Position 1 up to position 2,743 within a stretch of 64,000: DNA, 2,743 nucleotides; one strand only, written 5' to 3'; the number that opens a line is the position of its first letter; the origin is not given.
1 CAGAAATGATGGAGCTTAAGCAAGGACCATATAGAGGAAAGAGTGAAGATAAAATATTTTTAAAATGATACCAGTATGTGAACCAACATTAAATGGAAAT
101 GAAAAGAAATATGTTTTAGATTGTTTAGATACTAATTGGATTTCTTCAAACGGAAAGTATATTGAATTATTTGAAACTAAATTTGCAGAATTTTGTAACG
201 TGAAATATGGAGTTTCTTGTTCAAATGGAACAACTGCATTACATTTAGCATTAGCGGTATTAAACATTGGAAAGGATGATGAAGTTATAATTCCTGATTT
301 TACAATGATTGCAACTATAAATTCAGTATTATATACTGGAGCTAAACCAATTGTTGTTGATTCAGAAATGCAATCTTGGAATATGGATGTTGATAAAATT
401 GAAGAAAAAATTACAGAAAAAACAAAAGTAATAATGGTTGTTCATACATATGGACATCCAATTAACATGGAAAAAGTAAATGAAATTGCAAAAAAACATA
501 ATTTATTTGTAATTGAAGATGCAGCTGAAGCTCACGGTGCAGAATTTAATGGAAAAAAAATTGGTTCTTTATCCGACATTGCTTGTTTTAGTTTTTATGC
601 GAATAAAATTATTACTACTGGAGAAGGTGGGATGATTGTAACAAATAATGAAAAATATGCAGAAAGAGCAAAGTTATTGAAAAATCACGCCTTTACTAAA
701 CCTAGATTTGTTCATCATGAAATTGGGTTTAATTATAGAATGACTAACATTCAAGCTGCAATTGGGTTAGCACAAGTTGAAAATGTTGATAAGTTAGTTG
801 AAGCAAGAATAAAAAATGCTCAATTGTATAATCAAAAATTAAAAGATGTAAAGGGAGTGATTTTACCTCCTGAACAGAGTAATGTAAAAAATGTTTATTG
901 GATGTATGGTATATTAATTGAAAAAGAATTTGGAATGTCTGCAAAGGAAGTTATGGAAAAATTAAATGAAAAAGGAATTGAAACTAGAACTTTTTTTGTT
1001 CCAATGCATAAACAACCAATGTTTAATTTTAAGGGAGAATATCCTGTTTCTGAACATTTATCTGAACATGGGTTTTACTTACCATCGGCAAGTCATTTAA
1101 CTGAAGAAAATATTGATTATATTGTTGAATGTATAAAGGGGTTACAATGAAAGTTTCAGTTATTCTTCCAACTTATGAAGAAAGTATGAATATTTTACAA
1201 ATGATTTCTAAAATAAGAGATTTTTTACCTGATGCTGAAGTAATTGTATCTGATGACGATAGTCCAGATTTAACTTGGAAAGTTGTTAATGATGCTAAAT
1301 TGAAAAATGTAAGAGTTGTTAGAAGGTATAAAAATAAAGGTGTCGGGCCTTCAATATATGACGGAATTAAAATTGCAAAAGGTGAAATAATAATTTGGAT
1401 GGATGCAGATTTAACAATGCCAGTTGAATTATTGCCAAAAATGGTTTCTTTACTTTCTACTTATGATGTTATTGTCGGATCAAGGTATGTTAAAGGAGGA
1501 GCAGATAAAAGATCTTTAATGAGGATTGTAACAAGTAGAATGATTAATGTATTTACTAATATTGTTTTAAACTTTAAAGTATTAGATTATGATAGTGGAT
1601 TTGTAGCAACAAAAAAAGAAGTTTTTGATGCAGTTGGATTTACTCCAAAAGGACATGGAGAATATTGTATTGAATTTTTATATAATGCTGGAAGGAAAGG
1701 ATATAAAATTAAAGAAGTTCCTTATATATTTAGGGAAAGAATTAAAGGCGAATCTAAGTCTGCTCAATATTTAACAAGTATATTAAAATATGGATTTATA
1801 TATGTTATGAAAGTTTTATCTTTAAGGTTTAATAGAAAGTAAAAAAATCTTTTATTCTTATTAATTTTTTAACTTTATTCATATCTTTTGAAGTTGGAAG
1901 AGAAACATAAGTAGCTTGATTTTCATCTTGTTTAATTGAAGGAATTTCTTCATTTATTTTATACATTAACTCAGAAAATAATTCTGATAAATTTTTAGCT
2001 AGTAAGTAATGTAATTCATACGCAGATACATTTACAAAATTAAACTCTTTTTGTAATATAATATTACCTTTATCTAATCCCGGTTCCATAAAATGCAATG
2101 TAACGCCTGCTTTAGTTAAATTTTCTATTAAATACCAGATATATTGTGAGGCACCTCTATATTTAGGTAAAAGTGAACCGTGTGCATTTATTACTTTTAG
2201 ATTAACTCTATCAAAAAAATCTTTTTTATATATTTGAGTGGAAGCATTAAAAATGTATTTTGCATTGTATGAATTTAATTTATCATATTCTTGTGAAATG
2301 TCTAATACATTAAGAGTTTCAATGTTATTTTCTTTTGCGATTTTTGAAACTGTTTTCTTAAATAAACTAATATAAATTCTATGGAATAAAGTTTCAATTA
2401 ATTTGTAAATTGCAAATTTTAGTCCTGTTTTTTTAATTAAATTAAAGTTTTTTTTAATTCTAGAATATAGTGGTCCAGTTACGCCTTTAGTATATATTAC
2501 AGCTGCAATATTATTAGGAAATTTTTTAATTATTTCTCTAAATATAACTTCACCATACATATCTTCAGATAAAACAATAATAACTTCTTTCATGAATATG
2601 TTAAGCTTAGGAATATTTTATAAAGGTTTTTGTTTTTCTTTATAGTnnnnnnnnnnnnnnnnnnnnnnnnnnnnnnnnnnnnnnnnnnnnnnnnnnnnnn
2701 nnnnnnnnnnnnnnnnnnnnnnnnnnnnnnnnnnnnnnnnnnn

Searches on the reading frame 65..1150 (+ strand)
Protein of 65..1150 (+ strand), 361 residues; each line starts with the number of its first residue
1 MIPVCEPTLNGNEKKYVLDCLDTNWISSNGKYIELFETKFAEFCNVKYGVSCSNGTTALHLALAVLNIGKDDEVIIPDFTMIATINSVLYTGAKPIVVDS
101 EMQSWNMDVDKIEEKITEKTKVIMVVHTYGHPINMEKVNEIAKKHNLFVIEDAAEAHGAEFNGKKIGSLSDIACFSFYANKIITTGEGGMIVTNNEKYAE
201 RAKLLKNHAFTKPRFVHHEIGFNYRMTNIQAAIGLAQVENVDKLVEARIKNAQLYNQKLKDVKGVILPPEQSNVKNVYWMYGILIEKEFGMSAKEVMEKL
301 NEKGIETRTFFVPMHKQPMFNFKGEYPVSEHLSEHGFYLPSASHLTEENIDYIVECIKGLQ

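Call 32: search_protein_families(library=pfam, proteins=[window:65-1150:+])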
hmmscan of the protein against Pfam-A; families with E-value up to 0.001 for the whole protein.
window:65-1150:+ (361 aa): 3 families
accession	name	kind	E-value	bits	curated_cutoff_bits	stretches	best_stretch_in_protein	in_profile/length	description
PF01041.23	DegT_DnrJ_EryC1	-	1e-126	423.4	19.8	1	10-357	4-359/360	DegT/DnrJ/EryC1/StrS aminotransferase family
PF01212.27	Beta_elim_lyase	-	5.7e-12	46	27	1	36-275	37-281/288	Beta-eliminating lyase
PF00266.25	Aminotran_5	-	4.8e-07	29.5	21.5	1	33-176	45-198/371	Aminotransferase class-V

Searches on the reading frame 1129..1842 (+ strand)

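Call 32: search_protein_families(library=pfam, proteins=[window:1129-1842:+])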
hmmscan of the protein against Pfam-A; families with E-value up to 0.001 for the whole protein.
window:1129-1842:+ (237 aa): 3 families
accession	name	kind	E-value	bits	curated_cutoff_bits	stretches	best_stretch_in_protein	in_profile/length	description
PF00535.33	Glycos_transf_2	-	1.9e-29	103.2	23.3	1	10-169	1-167/168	Glycosyl transferase family 2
PF13641.12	Glyco_tranf_2_3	-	1.4e-05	25.6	27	1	9-122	3-126/230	Glycosyltransferase like family 2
PF10111.15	Glyco_tranf_2_2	-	9.3e-05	22.5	27.3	1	10-110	1-107/276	Glycosyltransferase like family 2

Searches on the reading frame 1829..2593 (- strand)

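Call 32: search_protein_families(library=pfam, proteins=[window:1829-2593:-])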
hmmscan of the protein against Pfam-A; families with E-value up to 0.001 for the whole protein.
window:1829-2593:- (254 aa): 1 family
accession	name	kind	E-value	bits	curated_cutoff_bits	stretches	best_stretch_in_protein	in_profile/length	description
PF00551.24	Formyl_trans_N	-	2.3e-17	63.7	26.1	1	102-185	71-155/181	Formyl transferase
